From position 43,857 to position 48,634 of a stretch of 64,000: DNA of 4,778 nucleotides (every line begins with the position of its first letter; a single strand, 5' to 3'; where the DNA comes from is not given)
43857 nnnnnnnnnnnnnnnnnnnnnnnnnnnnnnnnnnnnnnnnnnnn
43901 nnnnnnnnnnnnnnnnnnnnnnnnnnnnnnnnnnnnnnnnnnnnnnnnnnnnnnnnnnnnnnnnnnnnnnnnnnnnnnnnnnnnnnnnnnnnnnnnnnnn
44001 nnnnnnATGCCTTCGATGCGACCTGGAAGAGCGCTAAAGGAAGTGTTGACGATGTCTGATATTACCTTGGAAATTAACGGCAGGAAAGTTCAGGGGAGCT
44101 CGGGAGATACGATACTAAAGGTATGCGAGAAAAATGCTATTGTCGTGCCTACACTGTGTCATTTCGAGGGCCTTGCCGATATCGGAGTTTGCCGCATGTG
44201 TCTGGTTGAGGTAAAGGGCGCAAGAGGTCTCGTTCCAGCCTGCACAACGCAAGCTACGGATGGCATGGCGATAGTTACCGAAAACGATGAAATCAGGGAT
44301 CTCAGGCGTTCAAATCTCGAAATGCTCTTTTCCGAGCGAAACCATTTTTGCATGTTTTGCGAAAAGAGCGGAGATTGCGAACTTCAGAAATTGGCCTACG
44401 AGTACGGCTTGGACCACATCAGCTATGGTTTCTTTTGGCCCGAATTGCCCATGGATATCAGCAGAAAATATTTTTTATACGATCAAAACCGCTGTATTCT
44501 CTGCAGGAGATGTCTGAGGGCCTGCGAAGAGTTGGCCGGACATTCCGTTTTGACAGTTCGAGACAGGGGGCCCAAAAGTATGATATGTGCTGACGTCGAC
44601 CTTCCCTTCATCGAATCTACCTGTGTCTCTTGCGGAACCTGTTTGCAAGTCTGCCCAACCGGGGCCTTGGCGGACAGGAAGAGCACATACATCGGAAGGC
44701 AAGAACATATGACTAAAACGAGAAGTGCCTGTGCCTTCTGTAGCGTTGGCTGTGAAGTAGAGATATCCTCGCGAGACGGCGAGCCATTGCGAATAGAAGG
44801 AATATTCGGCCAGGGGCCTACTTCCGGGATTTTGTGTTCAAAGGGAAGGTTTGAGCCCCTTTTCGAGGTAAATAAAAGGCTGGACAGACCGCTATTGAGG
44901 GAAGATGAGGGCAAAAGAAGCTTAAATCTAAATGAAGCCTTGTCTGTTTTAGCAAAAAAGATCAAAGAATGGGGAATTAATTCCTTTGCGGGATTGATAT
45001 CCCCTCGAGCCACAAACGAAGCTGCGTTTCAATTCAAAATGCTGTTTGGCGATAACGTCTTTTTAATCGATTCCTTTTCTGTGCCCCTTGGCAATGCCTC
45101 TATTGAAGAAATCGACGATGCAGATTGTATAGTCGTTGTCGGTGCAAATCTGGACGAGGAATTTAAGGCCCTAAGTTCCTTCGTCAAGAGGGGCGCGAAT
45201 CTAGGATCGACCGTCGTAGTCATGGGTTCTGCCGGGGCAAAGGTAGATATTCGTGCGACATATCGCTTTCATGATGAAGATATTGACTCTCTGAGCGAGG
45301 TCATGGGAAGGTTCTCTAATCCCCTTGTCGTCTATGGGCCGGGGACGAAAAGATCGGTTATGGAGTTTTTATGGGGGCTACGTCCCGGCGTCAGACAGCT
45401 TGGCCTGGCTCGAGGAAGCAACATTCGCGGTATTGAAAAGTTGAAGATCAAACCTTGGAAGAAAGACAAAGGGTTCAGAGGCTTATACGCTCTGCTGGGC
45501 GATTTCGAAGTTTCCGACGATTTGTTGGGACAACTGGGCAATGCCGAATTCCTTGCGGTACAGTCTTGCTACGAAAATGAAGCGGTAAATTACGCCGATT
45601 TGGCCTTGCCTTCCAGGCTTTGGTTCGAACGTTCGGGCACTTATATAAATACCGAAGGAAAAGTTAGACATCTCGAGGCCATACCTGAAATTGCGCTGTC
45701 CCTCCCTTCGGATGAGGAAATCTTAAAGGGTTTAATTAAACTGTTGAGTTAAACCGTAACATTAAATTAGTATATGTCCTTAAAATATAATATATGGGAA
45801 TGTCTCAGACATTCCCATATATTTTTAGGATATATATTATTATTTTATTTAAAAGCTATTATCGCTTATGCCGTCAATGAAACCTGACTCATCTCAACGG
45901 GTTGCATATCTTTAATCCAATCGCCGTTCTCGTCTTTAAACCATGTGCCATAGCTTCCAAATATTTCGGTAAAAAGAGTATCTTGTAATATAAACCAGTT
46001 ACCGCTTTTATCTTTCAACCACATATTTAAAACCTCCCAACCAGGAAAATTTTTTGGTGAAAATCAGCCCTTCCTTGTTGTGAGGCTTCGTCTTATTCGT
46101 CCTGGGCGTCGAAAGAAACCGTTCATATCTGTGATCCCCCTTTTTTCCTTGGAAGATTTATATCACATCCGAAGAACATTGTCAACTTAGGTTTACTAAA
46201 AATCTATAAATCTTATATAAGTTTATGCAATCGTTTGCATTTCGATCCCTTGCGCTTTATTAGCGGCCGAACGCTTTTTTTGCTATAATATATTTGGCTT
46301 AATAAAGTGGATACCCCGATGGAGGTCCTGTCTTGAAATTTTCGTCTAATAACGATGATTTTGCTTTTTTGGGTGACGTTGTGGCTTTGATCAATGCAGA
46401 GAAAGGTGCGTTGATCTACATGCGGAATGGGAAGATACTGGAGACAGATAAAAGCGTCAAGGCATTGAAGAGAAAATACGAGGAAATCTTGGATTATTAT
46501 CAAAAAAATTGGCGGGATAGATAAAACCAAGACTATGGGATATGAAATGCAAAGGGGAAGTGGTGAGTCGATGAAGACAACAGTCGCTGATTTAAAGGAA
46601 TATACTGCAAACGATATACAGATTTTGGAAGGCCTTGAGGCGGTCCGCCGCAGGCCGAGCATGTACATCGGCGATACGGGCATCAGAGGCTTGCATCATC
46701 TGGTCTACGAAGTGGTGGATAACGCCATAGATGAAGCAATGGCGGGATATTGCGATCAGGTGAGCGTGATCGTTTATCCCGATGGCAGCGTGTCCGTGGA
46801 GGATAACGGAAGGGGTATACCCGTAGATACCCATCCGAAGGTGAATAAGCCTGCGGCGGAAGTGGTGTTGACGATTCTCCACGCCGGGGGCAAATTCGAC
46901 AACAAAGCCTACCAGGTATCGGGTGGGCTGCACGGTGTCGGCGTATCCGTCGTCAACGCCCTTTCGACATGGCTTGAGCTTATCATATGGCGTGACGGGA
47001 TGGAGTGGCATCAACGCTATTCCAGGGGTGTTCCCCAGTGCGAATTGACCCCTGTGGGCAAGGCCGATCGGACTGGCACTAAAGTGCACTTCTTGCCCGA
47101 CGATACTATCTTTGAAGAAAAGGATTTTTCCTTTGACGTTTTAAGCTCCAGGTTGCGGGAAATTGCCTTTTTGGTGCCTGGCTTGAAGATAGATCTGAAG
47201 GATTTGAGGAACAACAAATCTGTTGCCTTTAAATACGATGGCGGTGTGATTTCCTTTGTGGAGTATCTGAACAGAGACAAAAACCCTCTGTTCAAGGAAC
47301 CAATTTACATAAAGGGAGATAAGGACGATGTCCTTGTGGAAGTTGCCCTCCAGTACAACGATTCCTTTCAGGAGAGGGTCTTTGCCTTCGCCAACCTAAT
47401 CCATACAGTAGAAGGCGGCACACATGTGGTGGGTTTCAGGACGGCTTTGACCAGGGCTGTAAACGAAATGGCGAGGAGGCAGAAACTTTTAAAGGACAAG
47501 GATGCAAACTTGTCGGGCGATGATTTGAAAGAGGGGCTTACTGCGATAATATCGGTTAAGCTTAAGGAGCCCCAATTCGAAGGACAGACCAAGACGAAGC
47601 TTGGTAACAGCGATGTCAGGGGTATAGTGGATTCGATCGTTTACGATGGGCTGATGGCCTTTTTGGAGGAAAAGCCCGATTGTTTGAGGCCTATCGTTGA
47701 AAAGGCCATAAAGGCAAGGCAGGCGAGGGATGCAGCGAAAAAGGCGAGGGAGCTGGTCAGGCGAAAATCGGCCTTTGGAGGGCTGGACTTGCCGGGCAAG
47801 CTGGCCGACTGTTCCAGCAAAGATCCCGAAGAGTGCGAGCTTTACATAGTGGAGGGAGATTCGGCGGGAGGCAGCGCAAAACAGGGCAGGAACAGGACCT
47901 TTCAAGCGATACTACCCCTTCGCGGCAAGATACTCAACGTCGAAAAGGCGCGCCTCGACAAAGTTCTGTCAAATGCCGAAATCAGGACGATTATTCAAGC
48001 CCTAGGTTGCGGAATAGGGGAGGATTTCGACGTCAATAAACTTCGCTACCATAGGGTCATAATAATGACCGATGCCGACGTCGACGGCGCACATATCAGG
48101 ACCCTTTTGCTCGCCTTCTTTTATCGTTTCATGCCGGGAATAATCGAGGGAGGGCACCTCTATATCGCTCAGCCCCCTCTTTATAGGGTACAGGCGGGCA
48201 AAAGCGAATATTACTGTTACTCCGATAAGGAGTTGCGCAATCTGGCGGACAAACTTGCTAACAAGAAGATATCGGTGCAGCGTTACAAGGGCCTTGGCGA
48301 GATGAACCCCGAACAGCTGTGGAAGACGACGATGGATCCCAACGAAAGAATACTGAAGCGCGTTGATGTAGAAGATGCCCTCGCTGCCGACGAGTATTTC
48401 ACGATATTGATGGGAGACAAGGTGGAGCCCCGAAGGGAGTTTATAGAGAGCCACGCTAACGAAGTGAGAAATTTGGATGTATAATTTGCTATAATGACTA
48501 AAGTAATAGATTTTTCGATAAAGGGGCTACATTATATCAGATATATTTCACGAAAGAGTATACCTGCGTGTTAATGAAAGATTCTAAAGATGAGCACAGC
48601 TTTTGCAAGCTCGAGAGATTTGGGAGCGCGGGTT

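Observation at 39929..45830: NuoE/NuoF::GltD/NuoG triad with no catalytic subunit: candidate Stn-type electron-bifurcating transhydrogenase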

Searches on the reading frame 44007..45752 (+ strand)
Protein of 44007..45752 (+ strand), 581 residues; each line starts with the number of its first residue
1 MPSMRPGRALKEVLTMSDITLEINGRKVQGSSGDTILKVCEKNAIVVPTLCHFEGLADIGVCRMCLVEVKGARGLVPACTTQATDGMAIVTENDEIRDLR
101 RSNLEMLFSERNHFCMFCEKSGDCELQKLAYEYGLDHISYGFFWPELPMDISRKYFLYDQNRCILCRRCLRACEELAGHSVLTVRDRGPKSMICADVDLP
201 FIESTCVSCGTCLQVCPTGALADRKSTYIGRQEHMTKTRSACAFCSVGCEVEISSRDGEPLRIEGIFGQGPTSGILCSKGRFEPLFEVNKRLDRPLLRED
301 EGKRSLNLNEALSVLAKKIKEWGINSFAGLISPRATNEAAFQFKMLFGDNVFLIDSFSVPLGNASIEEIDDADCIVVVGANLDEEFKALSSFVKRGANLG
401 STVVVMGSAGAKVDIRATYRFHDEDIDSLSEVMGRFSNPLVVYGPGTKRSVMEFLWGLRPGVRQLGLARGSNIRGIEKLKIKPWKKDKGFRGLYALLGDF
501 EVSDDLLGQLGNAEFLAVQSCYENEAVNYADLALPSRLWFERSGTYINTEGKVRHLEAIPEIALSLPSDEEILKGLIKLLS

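Call 3: search_protein_families(library=pfam, proteins=[window:44007-45752:+], max_evalue=0.001)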
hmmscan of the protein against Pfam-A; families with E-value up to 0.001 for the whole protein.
window:44007-45752:+ (581 aa): 14 families
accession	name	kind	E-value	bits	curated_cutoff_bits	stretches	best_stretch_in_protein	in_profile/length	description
PF13510.11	Fer2_4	-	3.3e-18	65.9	22.8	1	19-93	4-81/82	2Fe-2S iron-sulfur cluster binding domain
PF10588.14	NADH-G_4Fe-4S_3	-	8.7e-16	57.6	27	1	100-138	1-39/40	NADH-ubiquinone oxidoreductase-G iron-sulfur binding region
PF00384.28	Molybdopterin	-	2.8e-15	56.6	24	2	510-565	283-339/353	Molybdopterin oxidoreductase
PF04879.21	Molybdop_Fe4S4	-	1.8e-09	37.8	22.7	1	235-282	1-48/55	Molybdopterin oxidoreductase Fe4S4 domain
PF00037.32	Fer4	-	9.1e-09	35.2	21.1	1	201-221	3-23/24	4Fe-4S binding domain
PF22117.2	Fer4_Nqo3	-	1.3e-08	35.3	27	1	159-221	7-66/67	NADH-quinone oxidoreductase subunit 3, ferredoxin-like domain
PF12838.12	Fer4_7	-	1.5e-08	35.4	27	1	162-220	1-52/52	4Fe-4S dicluster domain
PF12837.12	Fer4_6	-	2.1e-07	31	25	2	157-175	3-21/24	4Fe-4S binding domain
PF14697.11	Fer4_21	-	1.9e-06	28.3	35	1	159-219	4-55/59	4Fe-4S dicluster domain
PF12797.12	Fer4_2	-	9e-06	25.8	24.5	1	155-173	2-20/22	4Fe-4S binding domain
PF13187.11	Fer4_9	-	1.5e-05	25.4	27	1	162-220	1-51/52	4Fe-4S dicluster domain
PF13237.11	Fer4_10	-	5.6e-05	23.4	25.5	1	203-249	6-48/53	4Fe-4S dicluster domain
PF00111.32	Fer2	-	0.00055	20.3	21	1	23-71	5-49/77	2Fe-2S iron-sulfur cluster binding domain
PF13484.11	Fer4_16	-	0.00087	20.5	30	1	205-227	1-22/66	4Fe-4S double cluster binding domain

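Call 6: search_solved_structures(query=window:44007-45752:+, max_evalue=0.00001, show_alignments=2)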
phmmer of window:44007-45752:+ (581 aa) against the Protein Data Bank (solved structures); distinct sequences matched with E-value up to 0.00001: 80 (the best 60 are shown).
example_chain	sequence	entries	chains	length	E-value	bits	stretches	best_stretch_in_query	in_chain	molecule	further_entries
7t2r_A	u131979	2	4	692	2.5e-89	303.5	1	16-350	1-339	NiFe hydrogenase subunit A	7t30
9wxb_B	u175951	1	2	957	1.2e-61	212.1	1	18-407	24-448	Formate dehydrogenase alpha subunit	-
6tg9_A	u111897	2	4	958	1.3e-59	205.4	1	19-406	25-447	Formate dehydrogenase subunit alpha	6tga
9gzq_A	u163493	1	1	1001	1.3e-49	172.4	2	20-224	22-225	Probable oxidoreductase YjgC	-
8rqz_C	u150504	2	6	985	1.6e-49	172.1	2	20-224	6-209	Probable oxidoreductase YjgC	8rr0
9bov_A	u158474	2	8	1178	1.6e-47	165.5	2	118-420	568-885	Molybdopterin oxidoreductase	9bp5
7q5y_A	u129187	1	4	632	3.9e-45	157.6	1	20-323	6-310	NADH dehydrogenase I chain G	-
8oh5_C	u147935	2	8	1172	3.4e-43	151.2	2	122-363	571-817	Formate dehydrogenase-O, major subunit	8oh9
8qby_G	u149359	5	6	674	1.5e-42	149.1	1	25-553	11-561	NADH-quinone oxidoreductase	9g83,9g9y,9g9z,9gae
6gcs_A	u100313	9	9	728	3.1e-42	148.1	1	16-320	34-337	75-KDA PROTEIN (NUAM) | Subunit NUAM of NADH:Ubiquinone Oxidoreductase (Complex I) | NADH-ubiquinone oxidoreductase 78 kDa subunit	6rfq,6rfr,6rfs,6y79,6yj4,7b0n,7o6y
7q4v_A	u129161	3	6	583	2.4e-41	145.1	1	16-225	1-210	Iron hydrogenase HydA1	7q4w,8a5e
8a6t_A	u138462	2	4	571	2.9e-41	144.8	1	18-225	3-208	Electron bifurcating hydrogenase subunit HydA1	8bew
7ak5_G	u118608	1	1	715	2.4e-40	141.8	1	19-420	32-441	NADH-ubiquinone oxidoreductase 75 kDa subunit, mitochondrial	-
8uca_S1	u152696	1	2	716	2.4e-40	141.8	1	19-420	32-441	NADH-ubiquinone oxidoreductase 75 kDa subunit, mitochondrial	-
6g2j_G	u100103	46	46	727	2.5e-40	141.7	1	19-420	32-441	NADH-ubiquinone oxidoreductase 75 kDa subunit, mitochondrial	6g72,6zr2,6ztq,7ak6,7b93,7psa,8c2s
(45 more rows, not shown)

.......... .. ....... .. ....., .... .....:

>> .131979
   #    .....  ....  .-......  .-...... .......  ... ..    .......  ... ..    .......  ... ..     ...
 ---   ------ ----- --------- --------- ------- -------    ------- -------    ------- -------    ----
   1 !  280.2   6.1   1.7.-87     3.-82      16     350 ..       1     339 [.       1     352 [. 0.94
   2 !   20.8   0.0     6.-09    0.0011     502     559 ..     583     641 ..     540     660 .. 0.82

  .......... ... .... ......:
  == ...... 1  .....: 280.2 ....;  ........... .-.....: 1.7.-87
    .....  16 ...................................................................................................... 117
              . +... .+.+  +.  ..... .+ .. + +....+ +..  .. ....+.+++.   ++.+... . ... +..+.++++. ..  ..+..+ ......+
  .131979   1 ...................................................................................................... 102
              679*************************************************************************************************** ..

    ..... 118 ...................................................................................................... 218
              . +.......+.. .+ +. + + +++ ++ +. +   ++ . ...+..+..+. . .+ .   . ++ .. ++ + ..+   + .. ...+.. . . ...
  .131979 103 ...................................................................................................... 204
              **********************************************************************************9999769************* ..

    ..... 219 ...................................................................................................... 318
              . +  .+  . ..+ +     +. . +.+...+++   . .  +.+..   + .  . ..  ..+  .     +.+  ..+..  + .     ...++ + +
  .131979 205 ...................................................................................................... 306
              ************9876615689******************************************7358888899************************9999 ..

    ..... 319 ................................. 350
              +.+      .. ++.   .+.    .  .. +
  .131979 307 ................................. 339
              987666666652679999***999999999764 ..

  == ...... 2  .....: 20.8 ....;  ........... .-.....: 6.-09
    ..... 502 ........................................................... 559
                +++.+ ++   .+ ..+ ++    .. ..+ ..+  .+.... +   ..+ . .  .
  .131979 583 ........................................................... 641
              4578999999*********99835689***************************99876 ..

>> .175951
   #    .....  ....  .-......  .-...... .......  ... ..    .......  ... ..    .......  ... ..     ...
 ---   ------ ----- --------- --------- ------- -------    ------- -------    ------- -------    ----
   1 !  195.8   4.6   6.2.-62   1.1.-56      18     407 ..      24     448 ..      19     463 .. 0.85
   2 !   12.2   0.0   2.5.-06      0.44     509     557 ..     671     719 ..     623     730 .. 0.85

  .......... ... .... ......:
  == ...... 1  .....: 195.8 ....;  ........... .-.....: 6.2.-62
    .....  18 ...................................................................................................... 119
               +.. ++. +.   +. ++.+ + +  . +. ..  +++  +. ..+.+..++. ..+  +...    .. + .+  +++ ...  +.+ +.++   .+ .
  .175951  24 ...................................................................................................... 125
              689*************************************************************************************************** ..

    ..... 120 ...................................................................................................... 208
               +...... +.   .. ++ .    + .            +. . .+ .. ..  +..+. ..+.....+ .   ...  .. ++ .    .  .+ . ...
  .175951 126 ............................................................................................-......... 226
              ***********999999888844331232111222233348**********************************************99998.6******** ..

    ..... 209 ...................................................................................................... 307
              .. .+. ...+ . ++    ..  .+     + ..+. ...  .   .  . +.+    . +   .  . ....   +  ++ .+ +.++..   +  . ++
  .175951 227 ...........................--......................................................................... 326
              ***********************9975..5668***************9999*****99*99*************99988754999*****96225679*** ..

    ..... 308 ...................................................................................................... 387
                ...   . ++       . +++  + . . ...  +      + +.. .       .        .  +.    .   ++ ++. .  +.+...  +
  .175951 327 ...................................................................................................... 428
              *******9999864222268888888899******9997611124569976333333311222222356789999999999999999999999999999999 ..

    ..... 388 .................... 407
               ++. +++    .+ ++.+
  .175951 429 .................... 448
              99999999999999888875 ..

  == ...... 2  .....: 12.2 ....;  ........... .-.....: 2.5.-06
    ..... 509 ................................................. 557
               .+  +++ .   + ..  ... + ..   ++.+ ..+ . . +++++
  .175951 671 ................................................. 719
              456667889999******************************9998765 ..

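Call 74: search_protein_families(library=ncbifam, proteins=[window:44052-45752:+], max_evalue=0.00001)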
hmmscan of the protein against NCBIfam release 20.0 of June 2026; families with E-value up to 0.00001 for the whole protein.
window:44052-45752:+ (566 aa): 21 families
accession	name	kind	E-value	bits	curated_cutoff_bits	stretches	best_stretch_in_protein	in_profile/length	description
TIGR01973.1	NuoG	equivalog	3.5e-80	270.5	470.05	2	7-401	2-408/606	NADH-quinone oxidoreductase subunit NuoG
NF005745.0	PRK07569.1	equivalog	3.2e-74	249.3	333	1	2-215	2-216/238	bidirectional hydrogenase complex protein HoxU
NF040763.1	FeFe_hydrog_A6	exception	5e-60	203.5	765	1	4-212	1-211/571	NADH-dependent [FeFe] hydrogenase, group A6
NF005895.0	PRK07860.1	equivalog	1.6e-49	168.7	802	1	3-329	17-344/811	NADH-quinone oxidoreductase subunit G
NF006305.0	PRK08493.1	equivalog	1.2e-47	162.6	591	1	4-374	2-388/819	NADH-quinone oxidoreductase subunit G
NF040762.1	Hydr_FeFe_Clost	exception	3.5e-37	128.3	900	1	5-210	2-208/572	ferredoxin hydrogenase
NF009454.0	PRK12814.1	equivalog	3.5e-27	95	916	1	1-100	1-100/657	putative NADPH-dependent glutamate synthase small subunit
TIGR01591.1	Fdh-alpha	equivalog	6.9e-25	87.2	666.25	2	226-391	2-190/672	formate dehydrogenase subunit alpha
NF047855.1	AssmNtatRedNasC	equivalog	8.1e-14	50.8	1100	0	218-326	16-131/708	assimilatory nitrate reductase catalytic subunit NasC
TIGR02512.1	FeFe_hydrog_A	subfamily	1.8e-12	46.8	405.95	1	143-212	4-73/375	[FeFe] hydrogenase, group A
NF010055.0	PRK13532.1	equivalog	8.4e-12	44.1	904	1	216-289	36-110/830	nitrate reductase catalytic subunit NapA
TIGR01706.1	NAPA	equivalog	1.2e-11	43.7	930.55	1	210-288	28-109/830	periplasmic nitrate reductase subunit alpha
NF041323.1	Nitr_red_NasA_Halo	equivalog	2.5e-11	42.8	1000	1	499-560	404-465/673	assimilatory nitrate reductase NasA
NF012032.0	PRK15488.1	equivalog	2e-09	36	694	1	186-337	8-168/759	thiosulfate reductase PhsA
NF041513.1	formate_DH_Act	exception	1.3e-06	26.5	1400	0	222-306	42-129/1067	formate dehydrogenase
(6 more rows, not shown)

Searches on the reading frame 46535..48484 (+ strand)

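Call 3: search_protein_families(library=pfam, proteins=[window:46535-48484:+], max_evalue=0.001)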
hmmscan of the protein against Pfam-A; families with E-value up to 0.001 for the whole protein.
window:46535-48484:+ (649 aa): 4 families
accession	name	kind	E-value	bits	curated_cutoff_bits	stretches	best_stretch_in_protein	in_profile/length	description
PF00204.31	DNA_gyraseB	-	1.6e-60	203.9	27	1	237-406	1-172/173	DNA gyrase B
PF00986.26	DNA_gyraseB_C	-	3.8e-31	107.5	29.8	1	576-638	1-63/63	DNA gyrase B subunit, carboxyl terminus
PF01751.28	Toprim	-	2e-20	73.2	23.1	1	435-546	1-95/96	Toprim domain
PF02518.31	HATPase_c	-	1.5e-15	58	26.4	1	51-186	4-105/111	Histidine kinase-, DNA gyrase B-, and HSP90-like ATPase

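Call 74: search_protein_families(library=ncbifam, proteins=[window:46535-48484:+], max_evalue=0.00001)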
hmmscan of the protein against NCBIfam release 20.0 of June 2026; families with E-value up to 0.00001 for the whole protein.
window:46535-48484:+ (649 aa): 5 families
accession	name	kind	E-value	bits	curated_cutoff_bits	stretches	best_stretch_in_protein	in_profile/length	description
NF011501.0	PRK14939.1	subfamily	0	1048.8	796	2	19-569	6-558/803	DNA gyrase subunit B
NF004189.0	PRK05644.1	subfamily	0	1035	740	1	19-649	6-641/641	DNA gyrase subunit B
TIGR01059.1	gyrB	equivalog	0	1013.8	882.4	1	23-649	1-639/639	DNA topoisomerase (ATP-hydrolyzing) subunit B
TIGR01058.1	parE_Gpos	equivalog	9.2e-245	813.8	899.95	1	21-640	3-626/637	DNA topoisomerase IV subunit B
TIGR01055.1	parE_Gneg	equivalog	5.8e-186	619.6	723.35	1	21-641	2-622/625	DNA topoisomerase IV subunit B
